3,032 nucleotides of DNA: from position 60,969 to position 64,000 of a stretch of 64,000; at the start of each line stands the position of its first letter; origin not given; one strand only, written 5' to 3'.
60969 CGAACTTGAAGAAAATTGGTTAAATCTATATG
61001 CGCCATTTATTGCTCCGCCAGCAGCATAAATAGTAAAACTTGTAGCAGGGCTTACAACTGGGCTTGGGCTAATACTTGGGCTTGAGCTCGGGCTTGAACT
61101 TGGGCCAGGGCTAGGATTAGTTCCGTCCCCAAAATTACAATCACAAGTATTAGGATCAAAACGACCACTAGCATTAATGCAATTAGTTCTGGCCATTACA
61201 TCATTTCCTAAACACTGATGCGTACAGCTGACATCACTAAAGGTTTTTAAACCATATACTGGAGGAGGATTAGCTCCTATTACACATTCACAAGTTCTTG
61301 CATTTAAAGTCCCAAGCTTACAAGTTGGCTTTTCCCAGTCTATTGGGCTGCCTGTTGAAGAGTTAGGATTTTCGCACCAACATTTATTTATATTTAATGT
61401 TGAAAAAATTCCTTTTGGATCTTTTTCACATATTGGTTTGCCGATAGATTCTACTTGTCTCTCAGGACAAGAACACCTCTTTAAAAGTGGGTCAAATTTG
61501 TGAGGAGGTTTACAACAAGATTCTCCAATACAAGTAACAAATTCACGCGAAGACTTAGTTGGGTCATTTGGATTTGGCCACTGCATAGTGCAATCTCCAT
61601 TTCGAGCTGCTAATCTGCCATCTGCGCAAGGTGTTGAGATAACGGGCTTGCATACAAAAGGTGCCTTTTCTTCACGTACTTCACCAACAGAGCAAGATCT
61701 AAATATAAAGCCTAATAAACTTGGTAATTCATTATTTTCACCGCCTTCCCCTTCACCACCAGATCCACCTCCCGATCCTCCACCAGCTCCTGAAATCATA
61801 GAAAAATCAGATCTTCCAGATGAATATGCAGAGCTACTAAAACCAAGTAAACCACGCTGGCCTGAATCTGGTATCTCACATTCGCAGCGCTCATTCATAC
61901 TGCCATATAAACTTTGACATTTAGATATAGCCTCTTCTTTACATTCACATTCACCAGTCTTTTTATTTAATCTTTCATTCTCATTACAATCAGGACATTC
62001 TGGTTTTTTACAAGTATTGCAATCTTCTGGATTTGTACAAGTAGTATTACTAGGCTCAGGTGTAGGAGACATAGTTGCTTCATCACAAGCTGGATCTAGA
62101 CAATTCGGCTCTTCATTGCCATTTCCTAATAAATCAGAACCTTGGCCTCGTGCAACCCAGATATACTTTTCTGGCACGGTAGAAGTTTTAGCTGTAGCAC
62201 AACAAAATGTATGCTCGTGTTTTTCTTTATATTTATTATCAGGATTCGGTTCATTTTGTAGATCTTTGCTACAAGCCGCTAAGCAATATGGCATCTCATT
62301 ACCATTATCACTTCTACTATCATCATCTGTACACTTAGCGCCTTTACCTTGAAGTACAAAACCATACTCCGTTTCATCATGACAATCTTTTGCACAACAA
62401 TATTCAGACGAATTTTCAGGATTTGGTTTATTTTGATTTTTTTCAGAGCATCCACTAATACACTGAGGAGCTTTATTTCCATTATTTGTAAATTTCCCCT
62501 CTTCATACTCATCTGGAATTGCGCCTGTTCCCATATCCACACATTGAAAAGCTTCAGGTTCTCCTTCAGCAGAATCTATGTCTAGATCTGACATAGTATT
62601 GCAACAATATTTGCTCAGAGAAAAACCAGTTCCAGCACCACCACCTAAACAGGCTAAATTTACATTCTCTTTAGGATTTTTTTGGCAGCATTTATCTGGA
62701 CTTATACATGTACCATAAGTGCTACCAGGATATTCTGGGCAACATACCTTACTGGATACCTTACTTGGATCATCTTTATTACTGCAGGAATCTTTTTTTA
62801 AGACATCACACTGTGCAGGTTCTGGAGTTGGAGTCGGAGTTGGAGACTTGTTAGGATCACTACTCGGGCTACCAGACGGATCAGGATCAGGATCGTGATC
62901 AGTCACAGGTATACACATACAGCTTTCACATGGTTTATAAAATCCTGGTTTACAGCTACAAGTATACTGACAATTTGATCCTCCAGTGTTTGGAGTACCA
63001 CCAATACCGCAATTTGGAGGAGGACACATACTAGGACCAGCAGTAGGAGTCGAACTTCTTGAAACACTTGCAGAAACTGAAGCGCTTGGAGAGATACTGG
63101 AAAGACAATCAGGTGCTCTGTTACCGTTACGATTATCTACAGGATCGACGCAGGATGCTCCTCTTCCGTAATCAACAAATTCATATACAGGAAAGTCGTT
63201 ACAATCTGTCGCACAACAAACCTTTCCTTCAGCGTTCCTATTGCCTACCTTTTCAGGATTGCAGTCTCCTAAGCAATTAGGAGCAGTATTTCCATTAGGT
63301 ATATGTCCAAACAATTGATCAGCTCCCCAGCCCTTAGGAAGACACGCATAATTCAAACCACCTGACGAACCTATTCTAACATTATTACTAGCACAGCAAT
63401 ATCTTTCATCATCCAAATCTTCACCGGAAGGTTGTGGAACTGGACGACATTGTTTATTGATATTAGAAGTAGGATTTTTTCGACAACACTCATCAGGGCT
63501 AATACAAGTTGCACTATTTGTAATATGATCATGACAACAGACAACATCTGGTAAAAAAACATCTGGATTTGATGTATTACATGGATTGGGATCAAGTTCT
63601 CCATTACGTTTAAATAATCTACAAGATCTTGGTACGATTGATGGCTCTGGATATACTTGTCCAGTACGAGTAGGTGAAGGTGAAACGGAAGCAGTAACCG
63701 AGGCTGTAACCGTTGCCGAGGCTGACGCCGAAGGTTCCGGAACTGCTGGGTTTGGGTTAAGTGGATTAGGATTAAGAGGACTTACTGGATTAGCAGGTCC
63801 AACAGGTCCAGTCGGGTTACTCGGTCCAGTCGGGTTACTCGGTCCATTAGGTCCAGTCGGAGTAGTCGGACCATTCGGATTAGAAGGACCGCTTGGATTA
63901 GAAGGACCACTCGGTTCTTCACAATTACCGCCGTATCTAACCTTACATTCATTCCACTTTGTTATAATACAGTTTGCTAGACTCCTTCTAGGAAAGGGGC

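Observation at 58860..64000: Modular surface protein with a novel Cys-rich 'CC-x(n)-NGN-x-AP-x-CL' repeat, hexapeptide Pro repeats and recombinogenic Ser/Pro linkers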

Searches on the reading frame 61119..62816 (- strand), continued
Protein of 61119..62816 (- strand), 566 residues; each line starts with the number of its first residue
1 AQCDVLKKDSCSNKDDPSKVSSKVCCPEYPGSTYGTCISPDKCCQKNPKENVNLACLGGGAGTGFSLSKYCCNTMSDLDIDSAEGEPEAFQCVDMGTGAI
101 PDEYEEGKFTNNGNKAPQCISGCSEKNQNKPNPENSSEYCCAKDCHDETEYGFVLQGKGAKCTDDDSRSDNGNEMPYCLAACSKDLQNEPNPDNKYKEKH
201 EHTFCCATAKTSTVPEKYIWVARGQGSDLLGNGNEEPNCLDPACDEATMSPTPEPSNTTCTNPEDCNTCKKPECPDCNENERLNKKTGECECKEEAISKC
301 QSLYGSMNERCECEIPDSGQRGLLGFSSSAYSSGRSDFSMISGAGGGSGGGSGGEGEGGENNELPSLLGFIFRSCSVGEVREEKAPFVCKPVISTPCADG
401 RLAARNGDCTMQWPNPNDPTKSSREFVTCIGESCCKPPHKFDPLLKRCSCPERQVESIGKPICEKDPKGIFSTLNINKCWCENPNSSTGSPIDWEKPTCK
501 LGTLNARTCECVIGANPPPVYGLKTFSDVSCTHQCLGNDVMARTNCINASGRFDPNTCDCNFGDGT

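Call 97: find_encoding_contigs(protein=P0018, flank=10000, max_places=3)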
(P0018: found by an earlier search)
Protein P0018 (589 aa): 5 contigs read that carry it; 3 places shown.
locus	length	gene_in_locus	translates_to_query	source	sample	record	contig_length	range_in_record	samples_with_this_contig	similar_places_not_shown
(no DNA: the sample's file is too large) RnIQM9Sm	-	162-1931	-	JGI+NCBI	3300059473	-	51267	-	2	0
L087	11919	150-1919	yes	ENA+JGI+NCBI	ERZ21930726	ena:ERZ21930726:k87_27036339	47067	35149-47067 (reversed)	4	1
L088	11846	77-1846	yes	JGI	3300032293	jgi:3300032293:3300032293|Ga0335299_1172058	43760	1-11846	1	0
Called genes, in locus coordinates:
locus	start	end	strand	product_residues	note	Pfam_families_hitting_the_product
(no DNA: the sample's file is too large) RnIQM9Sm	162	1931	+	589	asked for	-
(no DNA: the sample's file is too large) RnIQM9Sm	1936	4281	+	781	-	-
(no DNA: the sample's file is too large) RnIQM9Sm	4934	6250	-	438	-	-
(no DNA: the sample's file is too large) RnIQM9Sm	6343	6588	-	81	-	PF04964:Flp_Fap (weak)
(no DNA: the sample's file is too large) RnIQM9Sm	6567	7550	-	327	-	-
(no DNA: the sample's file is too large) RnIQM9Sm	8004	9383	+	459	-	PF00685:Sulfotransfer_1, PF13469:Sulfotransfer_3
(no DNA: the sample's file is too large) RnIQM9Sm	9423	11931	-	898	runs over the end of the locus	PF00133:tRNA-synt_1, PF09334:tRNA-synt_1g, PF13603:tRNA-synt_1_2 (weak), PF08264:Anticodon_1, PF10458:Val_tRNA-synt_C (weak)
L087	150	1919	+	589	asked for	-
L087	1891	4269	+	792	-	-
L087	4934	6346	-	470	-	-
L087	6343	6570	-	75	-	PF04964:Flp_Fap (weak)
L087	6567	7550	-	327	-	-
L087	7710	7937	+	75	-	-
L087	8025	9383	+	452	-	PF00685:Sulfotransfer_1, PF13469:Sulfotransfer_3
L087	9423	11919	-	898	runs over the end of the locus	PF00133:tRNA-synt_1, PF09334:tRNA-synt_1g, PF13603:tRNA-synt_1_2 (weak), PF08264:Anticodon_1, PF10458:Val_tRNA-synt_C (weak)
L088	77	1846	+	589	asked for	-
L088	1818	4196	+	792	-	-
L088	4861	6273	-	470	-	-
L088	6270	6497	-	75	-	PF04964:Flp_Fap (weak)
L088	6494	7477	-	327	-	-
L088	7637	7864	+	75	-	-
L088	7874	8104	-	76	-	PF09360:zf-CDGSH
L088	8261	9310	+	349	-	PF00685:Sulfotransfer_1, PF13469:Sulfotransfer_3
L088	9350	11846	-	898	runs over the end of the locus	PF00133:tRNA-synt_1, PF09334:tRNA-synt_1g, PF13603:tRNA-synt_1_2 (weak), PF08264:Anticodon_1, PF10458:Val_tRNA-synt_C (weak)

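Call 98: find_encoding_contigs(protein=P0004, flank=10000, max_places=3)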
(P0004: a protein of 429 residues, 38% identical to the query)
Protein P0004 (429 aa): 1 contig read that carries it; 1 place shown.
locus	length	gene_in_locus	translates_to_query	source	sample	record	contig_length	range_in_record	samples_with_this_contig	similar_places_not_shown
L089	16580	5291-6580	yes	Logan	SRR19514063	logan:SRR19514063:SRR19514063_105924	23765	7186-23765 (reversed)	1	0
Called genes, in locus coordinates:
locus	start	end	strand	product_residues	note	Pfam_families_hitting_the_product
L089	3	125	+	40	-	?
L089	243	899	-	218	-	-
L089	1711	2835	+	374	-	-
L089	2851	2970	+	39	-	-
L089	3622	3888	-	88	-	-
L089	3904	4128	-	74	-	-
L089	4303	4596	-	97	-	-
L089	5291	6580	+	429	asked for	-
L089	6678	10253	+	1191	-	-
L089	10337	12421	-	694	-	-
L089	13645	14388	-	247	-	PF00027:cNMP_binding, PF13545:HTH_Crp_2, PF00325:Crp (weak)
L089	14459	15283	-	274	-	-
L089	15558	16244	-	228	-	PF14344:DUF4397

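Call 102: search_protein_families(library=ncbifam, proteins=[L087:150-1916:+, L087:1891-4266:+, L089:6678-10250:+, L086:2250-3845:+], max_evalue=1)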
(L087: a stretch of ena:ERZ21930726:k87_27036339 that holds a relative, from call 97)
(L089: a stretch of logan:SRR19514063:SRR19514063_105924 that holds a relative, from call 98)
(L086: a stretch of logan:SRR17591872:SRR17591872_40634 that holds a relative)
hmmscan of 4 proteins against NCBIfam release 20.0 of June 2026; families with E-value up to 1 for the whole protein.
L087:150-1916:+ (589 aa): 0 families

L087:1891-4266:+ (792 aa): 0 families

L089:6678-10250:+ (1191 aa): 1 family
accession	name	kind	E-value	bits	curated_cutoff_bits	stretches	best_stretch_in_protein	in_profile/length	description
NF011879.0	PRK15352.1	equivalog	0.22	11.9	221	1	1099-1127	65-93/125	SPI-2 type III secretion system apparatus protein SsaO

L086:2250-3845:+ (532 aa): 0 families

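Call 105: search_dna_similar(query=window:61119-62816:-, collection=plasmids, mode=protein, max_evalue=0.001, max_rows=10)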
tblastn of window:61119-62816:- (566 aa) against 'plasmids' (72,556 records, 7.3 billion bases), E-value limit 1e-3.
No match.

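Call 107: search_dna_similar(query=window:61119-62816:-, collection=phages, mode=protein, max_evalue=0.001, max_rows=10)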
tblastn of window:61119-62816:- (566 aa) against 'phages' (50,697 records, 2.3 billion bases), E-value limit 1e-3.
No match.

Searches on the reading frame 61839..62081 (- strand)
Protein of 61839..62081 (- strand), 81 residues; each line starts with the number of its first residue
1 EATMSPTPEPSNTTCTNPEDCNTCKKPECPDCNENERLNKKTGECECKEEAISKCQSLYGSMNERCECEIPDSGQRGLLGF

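Call 93: search_protein_families(library=pfam, proteins=[window:61839-62081:-], max_evalue=10)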
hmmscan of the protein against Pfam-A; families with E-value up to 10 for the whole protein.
window:61839-62081:- (81 aa): 2 families
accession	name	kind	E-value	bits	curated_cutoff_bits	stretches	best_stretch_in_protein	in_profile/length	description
PF14804.11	Jag_N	-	0.035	15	25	1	49-81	7-39/50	Jag N-terminus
PF14992.11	TMCO5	-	0.81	9.3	32.2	1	33-67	113-147/280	TMCO5 family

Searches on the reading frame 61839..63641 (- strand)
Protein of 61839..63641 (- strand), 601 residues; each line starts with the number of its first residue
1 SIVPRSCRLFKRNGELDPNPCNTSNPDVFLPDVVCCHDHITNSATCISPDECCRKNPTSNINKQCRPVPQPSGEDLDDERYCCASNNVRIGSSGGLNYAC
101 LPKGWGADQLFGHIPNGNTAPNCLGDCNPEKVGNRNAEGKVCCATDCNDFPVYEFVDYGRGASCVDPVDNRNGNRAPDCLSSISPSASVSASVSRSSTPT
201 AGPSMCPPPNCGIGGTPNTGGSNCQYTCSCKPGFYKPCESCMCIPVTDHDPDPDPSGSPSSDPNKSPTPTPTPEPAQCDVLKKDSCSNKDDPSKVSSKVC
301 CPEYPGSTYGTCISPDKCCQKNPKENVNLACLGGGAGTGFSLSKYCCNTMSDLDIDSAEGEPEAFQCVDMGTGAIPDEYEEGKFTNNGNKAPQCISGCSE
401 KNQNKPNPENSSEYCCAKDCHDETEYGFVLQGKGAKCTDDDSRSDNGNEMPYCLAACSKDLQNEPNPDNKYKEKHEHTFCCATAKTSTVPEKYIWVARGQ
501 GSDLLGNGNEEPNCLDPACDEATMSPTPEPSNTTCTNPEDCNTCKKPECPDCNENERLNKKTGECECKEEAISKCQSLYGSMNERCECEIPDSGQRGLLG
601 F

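Call 11: find_homologous_proteins(query=window:61839-63641:-, max_evalue=0.01)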
Query seq(601 aa): 8000 candidates shared short words with the query, none scored E <= 0.01.

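Call 16: find_related_loci(query=window:61839-63641:-, collection=genome_contigs, flank=10000)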
Query seq(601 aa) (601 aa) in genome_contigs; peptide patterns used: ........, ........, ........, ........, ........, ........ (x = any residue, [..] = any of these).
19 stretches matched a pattern, but none encodes a relative of the query by tblastn (E <= 1e-3).

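Call 17: find_related_loci(query=window:61839-63641:-, collection=metagenome_contigs, flank=10000)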
Query seq(601 aa) (601 aa) in metagenome_contigs; peptide patterns used: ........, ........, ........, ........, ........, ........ (x = any residue, [..] = any of these).
31 stretches matched a pattern, but none encodes a relative of the query by tblastn (E <= 1e-3).

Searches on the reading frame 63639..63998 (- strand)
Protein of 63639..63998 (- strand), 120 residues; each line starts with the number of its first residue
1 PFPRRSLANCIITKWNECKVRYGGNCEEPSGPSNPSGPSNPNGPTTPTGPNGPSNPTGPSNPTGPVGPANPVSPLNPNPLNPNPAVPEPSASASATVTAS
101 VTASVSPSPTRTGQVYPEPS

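Call 93: search_protein_families(library=pfam, proteins=[window:63639-63998:-], max_evalue=10)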
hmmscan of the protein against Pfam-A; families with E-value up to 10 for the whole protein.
window:63639-63998:- (120 aa): 1 family
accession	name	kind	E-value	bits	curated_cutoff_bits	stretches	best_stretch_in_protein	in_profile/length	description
PF25616.1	PhiKZ_gp35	-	1.3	8.5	35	1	52-83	130-161/271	Bacteriophage PhiKZ capsid decoration protein gp35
